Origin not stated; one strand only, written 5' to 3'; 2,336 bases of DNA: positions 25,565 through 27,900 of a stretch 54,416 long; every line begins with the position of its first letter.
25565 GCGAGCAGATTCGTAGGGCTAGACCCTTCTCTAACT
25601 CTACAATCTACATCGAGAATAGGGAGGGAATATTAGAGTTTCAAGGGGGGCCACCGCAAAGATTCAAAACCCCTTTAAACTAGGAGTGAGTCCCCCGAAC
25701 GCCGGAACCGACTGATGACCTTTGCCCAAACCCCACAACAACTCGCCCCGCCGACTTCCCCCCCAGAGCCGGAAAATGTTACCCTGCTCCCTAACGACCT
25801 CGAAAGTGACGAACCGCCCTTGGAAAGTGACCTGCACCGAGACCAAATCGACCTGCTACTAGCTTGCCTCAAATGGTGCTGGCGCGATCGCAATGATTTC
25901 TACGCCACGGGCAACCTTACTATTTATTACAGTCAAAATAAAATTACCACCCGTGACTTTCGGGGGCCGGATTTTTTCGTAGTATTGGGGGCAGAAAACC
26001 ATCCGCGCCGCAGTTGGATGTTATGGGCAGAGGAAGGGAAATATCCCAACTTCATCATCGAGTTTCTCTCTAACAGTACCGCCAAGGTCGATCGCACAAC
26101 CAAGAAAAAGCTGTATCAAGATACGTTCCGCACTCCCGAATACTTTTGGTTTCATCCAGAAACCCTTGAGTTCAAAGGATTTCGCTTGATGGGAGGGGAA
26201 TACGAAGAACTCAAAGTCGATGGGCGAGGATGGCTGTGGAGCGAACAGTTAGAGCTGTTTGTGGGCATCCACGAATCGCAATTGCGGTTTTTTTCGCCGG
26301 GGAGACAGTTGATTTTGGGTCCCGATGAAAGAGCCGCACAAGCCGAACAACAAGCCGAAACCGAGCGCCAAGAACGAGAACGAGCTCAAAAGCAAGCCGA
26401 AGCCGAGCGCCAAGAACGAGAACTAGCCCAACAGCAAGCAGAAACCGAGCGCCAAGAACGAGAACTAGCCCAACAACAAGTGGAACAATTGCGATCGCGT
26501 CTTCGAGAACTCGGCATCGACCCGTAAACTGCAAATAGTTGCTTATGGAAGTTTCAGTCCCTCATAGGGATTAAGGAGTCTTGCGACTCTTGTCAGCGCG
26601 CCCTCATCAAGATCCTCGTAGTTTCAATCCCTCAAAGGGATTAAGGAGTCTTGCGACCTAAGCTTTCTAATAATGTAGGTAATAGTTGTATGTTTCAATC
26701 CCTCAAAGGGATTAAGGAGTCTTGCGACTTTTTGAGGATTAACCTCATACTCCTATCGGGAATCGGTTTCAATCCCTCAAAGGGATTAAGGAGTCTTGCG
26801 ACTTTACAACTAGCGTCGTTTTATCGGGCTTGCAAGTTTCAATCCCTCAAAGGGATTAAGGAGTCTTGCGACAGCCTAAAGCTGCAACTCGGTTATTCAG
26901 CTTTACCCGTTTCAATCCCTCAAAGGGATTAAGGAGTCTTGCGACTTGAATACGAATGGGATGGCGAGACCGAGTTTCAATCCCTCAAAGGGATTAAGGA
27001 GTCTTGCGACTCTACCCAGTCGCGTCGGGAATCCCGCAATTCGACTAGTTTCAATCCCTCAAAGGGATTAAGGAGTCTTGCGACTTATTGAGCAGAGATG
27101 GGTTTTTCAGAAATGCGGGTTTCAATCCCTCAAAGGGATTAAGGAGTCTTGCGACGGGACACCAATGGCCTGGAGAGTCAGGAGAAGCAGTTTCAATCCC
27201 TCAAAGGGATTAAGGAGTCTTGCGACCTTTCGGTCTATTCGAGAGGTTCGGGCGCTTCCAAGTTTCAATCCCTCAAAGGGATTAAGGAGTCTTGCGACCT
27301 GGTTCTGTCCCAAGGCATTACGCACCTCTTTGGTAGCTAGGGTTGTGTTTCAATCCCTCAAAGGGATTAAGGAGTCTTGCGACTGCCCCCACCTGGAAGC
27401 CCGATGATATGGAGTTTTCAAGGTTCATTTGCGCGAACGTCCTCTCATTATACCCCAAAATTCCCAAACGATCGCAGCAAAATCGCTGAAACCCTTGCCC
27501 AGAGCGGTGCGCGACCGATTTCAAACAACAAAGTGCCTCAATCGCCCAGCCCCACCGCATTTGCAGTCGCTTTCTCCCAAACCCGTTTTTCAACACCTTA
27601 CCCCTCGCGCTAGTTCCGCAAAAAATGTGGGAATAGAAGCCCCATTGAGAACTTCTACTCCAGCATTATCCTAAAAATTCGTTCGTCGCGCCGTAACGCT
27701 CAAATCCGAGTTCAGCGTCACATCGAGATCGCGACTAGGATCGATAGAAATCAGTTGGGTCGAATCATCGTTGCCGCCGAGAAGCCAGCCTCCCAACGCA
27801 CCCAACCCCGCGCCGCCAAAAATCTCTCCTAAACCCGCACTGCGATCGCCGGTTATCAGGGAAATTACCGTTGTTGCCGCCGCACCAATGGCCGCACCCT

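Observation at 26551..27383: Orphan CRISPR array (12 repeats, 11 spacers) with no cas genes anywhere in the 54-kb window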

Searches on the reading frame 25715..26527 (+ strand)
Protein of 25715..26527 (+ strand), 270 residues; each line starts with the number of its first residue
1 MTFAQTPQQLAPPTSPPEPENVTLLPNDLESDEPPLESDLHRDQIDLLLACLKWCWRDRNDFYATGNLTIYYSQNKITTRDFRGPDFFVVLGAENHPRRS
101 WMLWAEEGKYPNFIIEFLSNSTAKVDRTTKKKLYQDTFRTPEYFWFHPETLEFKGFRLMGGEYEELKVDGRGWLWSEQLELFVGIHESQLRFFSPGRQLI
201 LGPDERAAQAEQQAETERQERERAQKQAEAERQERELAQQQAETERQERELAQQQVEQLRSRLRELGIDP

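Call 7: search_protein_families(library=pfam, proteins=[window:25715-26527:+], max_evalue=0.01)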
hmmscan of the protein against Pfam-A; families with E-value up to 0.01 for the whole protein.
window:25715-26527:+ (270 aa): 2 families
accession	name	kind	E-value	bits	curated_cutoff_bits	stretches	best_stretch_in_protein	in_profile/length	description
PF05685.18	Uma2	-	1.9e-21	76.7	27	1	29-180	22-163/172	Putative restriction endonuclease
PF05262.16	Borrelia_P83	-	0.002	17.1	33.6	1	205-257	205-258/489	Borrelia P83/100 protein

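Call 87: search_protein_families(library=padloc, proteins=[window:25715-26527:+], max_evalue=0.001)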
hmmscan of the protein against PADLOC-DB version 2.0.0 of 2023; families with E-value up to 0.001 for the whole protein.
window:25715-26527:+ (270 aa): 3 families
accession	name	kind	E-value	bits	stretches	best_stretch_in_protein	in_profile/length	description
PDLC04832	PDC-S03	-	1.8e-07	29.1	1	67-158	68-152/188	-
PDLC04833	PDC-S03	-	9.4e-07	26.5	1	35-178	51-191/207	-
PDLC04834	PDC-S03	-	9e-06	23.5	1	85-164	84-155/184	-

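Call 88: find_encoding_contigs(protein=window:25715-26527:+, flank=3000, max_places=4)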
Protein window:25715-26527:+ (270 aa): no gene with exactly this product is on record in the collection.

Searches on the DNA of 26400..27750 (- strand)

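Call 28: search_dna_similar(query=window:27347-27383:-, collection=plasmids, mode=distant, max_evalue=10, max_rows=40)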
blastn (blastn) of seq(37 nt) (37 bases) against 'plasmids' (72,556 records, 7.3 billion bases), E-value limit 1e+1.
In 1 record(s) the limit of 40 matching pieces per record was reached: places in those records are undercounted.
Records with a match: 14; places in all: 119; records where one place covers at least 80% of the query: 7.
Best place of each record, by identity: >=99% 2; 90-95% 4; 80-90% 8.
By first word of the organism name: Pseudoalteromonas 5; Nostoc 3; Kovacikia 1; Pseudanabaena 1; Dolichospermum 1; Calothrix 1; Aquifex 1; Aneurinibacillus 1.
By predicted mobility (MOB-suite, as given by PLSDB): non-mobilizable 13; mobilizable 1.
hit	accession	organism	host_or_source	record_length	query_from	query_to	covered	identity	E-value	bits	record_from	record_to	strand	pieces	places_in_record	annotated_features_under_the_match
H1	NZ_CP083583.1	Kovacikia minuta CCNUW1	cell culture,fresh water lake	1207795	1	37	100%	81.1%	1e+0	37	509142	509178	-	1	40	record has no annotation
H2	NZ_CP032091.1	Pseudoalteromonas donghaensis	cell culture,seawater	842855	2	35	92%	85.3%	1e-1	40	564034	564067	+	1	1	none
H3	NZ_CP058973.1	Pseudoalteromonas sp. JSTW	cell culture,marine sediment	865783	2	35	92%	82.4%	1e+0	36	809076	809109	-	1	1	none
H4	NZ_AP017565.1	Pseudanabaena sp. ABRG5-3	-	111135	5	37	89%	81.8%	5e+0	34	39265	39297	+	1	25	none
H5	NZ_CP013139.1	Pseudoalteromonas sp. Bsw20308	seawater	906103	3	35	89%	81.8%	5e+0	34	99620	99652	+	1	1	none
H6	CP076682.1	Pseudoalteromonas shioyasakiensis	isolated microorganism,Ocean water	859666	3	35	89%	81.8%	5e+0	34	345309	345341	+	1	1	S9 family peptidase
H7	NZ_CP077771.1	Pseudoalteromonas shioyasakiensis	Haliotis discus hannai,plate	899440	3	35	89%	81.8%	5e+0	34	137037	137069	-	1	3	none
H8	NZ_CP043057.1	Dolichospermum sp. UHCC 0315A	DNA sample,Gulf of Finland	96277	9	37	78%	86.2%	1e+0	36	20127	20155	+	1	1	none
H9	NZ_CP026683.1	Nostoc sp. 'Peltigera membranacea cyanobiont' N6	Lichen thallus,Peltigera membranacea ...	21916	12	37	70%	92.3%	1e-1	39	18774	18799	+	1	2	none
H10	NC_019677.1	Nostoc sp. PCC 7524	-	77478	12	37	70%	92.3%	1e-1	39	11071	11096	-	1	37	none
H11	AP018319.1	Nostoc sp. HK-01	-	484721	13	37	68%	92.0%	4e-1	37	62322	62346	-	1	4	none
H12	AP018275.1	Calothrix sp. NIES-4101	-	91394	15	37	62%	91.3%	5e+0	34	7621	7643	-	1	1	none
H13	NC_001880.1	Aquifex aeolicus VF5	-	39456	7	24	49%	100.0%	5e+0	34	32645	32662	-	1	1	PIN domain-containing protein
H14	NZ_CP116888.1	Aneurinibacillus sp. Ricciae_BoGa-3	whole organism,Plant material,Lab grown ...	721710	10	27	49%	100.0%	5e+0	34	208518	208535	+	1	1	none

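Call 29: search_dna_similar(query=window:27347-27383:-, collection=phages, mode=distant, max_evalue=10, max_rows=20)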
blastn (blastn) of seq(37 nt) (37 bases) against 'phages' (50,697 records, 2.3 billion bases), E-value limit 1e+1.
Records with a match: 8; places in all: 16; records where one place covers at least 80% of the query: 0.
Best place of each record, by identity: 90-95% 3; 80-90% 5.
By first word of the organism name: Microcystis 4; Nostoc 2; Cyanophage 1; Phage 1.
By host as written in the record: Microcystis aeruginosa FACHB524 4; Cyanobacteria 1; Nostoc sp. PCC7210 1; Nostoc sp. FACHB-596 1; Staphylococcus aureus ZH 2 1.
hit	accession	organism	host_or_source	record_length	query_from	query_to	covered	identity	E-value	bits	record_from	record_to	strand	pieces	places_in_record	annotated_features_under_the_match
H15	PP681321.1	Microcystis phage MaMV-CH01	Microcystis aeruginosa FACHB524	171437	13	37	68%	88.0%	6e+0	33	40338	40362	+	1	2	none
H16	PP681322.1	Microcystis phage MaMV-CH02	Microcystis aeruginosa FACHB524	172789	13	37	68%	88.0%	6e+0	33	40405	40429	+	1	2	none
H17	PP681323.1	Microcystis phage MaMV-DL01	Microcystis aeruginosa FACHB524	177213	13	37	68%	88.0%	6e+0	33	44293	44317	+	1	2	none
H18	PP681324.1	Microcystis phage MaMV-DL02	Microcystis aeruginosa FACHB524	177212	13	37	68%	88.0%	6e+0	33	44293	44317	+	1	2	none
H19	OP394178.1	Cyanophage MaMV-DH01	Cyanobacteria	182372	13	37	68%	88.0%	6e+0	33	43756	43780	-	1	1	none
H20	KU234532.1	Nostoc phage N1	Nostoc sp. PCC7210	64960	15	37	62%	91.3%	2e+0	34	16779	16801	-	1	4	none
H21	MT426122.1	Nostoc phage YongM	Nostoc sp. FACHB-596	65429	15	37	62%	91.3%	2e+0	34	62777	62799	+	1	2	hypothetical protein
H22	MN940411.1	Phage f2b1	Staphylococcus aureus ZH 2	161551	6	27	59%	90.9%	6e+0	32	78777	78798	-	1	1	hypothetical protein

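Call 30: get_annotated_region(hit=H4, flank=20000)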
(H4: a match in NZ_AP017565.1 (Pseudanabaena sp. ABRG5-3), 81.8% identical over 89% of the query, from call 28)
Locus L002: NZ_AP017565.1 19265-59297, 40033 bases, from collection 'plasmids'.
description: Pseudanabaena sp. ABRG5-3 plasmid ABRG53e, complete sequence
organism: Pseudanabaena sp. ABRG5-3 (NCBI taxid 685565)
taxonomy: Bacteria; Cyanobacteriota; Cyanophyceae; Pseudanabaenales; Pseudanabaenaceae; Pseudanabaena; Pseudanabaena sp. ABRG5-3
host: -; source: -; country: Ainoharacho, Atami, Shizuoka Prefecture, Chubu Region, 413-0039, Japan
typing (MOB-suite, as given by PLSDB): non-mobilizable
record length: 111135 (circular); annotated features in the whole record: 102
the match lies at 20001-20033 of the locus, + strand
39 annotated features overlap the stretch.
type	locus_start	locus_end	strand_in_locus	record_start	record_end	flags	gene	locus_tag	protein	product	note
CDS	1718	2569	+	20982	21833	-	-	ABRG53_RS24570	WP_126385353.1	IS5 family transposase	-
CDS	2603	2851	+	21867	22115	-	-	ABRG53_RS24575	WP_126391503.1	hypothetical protein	-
CDS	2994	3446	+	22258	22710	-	-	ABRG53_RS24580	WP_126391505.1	nucleotidyltransferase domain-containing protein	-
CDS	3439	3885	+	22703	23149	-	-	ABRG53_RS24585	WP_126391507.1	DUF86 domain-containing protein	-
CDS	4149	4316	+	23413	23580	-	-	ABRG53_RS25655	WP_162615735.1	hypothetical protein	-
CDS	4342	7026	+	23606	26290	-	-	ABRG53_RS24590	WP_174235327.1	CRISPR-associated protein Csc3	-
CDS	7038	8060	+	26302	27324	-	cas7d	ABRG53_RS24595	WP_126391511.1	type I-D CRISPR-associated protein Cas7/Csc2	-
CDS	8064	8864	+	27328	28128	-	cas5d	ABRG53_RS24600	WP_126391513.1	type I-D CRISPR-associated protein Cas5/Csc1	-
CDS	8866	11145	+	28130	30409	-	cas3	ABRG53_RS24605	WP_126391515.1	type I-D CRISPR-associated helicase Cas3'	GO:0043571 - maintenance of CRISPR repeat elements [Evidence IEA]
CDS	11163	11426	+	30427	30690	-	-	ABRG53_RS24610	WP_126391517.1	hypothetical protein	-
CDS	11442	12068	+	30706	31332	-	-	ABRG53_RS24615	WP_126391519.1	hypothetical protein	-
CDS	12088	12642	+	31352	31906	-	-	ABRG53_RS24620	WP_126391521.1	Uma2 family endonuclease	-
CDS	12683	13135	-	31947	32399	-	-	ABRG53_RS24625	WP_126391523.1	hypothetical protein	-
CDS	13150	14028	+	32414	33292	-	cas6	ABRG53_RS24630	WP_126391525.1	CRISPR-associated endoribonuclease Cas6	GO:0043571 - maintenance of CRISPR repeat elements [Evidence IEA]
CDS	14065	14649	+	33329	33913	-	cas4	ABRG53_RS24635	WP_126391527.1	CRISPR-associated protein Cas4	GO:0043571 - maintenance of CRISPR repeat elements [Evidence IEA]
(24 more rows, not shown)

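Call 31: get_annotated_region(hit=H10, flank=15000)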
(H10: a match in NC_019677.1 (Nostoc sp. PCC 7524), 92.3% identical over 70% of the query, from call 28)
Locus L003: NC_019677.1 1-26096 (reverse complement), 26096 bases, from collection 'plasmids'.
description: Nostoc sp. PCC 7524 plasmid pNOS7524.01, complete sequence
organism: Nostoc sp. PCC 7524 (NCBI taxid 28072)
taxonomy: Bacteria; Cyanobacteriota; Cyanophyceae; Nostocales; Nostocaceae; Nostoc; Nostoc sp. PCC 7524
host: -; source: -; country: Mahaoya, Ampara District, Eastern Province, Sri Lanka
typing (MOB-suite, as given by PLSDB): non-mobilizable; replicon rep_cluster_1678
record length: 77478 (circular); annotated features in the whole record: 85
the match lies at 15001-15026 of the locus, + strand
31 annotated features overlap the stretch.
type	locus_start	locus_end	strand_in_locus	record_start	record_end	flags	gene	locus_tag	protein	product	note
CDS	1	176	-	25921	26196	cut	csx18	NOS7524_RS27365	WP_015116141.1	CRISPR-associated protein Csx18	-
CDS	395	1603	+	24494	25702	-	-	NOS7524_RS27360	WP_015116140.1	WYL domain-containing protein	-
CDS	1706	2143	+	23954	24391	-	-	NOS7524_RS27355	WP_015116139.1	low molecular weight phosphatase family protein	-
CDS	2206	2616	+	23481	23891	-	-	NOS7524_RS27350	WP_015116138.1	hypothetical protein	-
CDS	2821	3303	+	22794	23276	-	-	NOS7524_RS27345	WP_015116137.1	DUF4174 domain-containing protein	-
CDS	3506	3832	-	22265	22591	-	-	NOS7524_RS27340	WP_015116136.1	putative quinol monooxygenase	-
CDS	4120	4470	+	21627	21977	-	-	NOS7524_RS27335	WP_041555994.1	hypothetical protein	-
CDS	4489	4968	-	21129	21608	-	-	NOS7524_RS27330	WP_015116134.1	SRPBCC family protein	-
CDS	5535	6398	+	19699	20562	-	-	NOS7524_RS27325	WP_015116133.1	DNA/RNA non-specific endonuclease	-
CDS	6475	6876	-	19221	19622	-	-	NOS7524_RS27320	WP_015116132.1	nuclease A inhibitor family protein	-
CDS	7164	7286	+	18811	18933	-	-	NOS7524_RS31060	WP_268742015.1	hypothetical protein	-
CDS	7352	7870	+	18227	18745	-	-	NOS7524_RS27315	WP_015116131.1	hypothetical protein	-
CDS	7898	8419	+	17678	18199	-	-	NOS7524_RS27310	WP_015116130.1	DUF3122 domain-containing protein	-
CDS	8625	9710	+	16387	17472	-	-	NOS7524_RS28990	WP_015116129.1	site-specific integrase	GO:0015074 - DNA integration [Evidence IEA]; GO:0006310 - DNA recombination [Evidence IEA]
CDS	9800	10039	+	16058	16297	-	-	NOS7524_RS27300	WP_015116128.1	hypothetical protein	-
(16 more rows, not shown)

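Call 83: search_rna_families(source=window, start=26400, end=27750, threshold=evalue, max_evalue=1)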
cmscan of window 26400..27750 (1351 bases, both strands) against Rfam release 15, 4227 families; matches with E-value up to 1: 13.
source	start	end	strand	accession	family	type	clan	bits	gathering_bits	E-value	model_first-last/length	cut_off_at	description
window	26909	26945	-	RF01318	CRISPR-DR5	Gene; CRISPR;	CL00015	34.6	40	0.0027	1-37/37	no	CRISPR RNA direct repeat element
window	26766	26802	-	RF01318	CRISPR-DR5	Gene; CRISPR;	CL00015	34.6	40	0.0027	1-37/37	no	CRISPR RNA direct repeat element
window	26621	26657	-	RF01318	CRISPR-DR5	Gene; CRISPR;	CL00015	34.6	40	0.0027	1-37/37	no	CRISPR RNA direct repeat element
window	26692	26728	-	RF01318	CRISPR-DR5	Gene; CRISPR;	CL00015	34.6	40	0.0027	1-37/37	no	CRISPR RNA direct repeat element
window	26836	26872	-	RF01318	CRISPR-DR5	Gene; CRISPR;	CL00015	34.6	40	0.0027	1-37/37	no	CRISPR RNA direct repeat element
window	26974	27010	-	RF01318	CRISPR-DR5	Gene; CRISPR;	CL00015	34.6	40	0.0027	1-37/37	no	CRISPR RNA direct repeat element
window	27048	27084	-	RF01318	CRISPR-DR5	Gene; CRISPR;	CL00015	34.6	40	0.0027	1-37/37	no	CRISPR RNA direct repeat element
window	27119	27155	-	RF01318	CRISPR-DR5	Gene; CRISPR;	CL00015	34.6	40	0.0027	1-37/37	no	CRISPR RNA direct repeat element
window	27190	27226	-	RF01318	CRISPR-DR5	Gene; CRISPR;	CL00015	34.6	40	0.0027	1-37/37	no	CRISPR RNA direct repeat element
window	27262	27298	-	RF01318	CRISPR-DR5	Gene; CRISPR;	CL00015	34.6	40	0.0027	1-37/37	no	CRISPR RNA direct repeat element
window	27347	27383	-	RF01318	CRISPR-DR5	Gene; CRISPR;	CL00015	34.6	40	0.0027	1-37/37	no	CRISPR RNA direct repeat element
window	26551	26587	-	RF01318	CRISPR-DR5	Gene; CRISPR;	CL00015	26.2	40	0.21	1-37/37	no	CRISPR RNA direct repeat element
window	26625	26714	-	RF00147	SNORD34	Gene; snRNA; snoRNA; CD-box;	CL00055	21.4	38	0.42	1-79/79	no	Small nucleolar RNA SNORD34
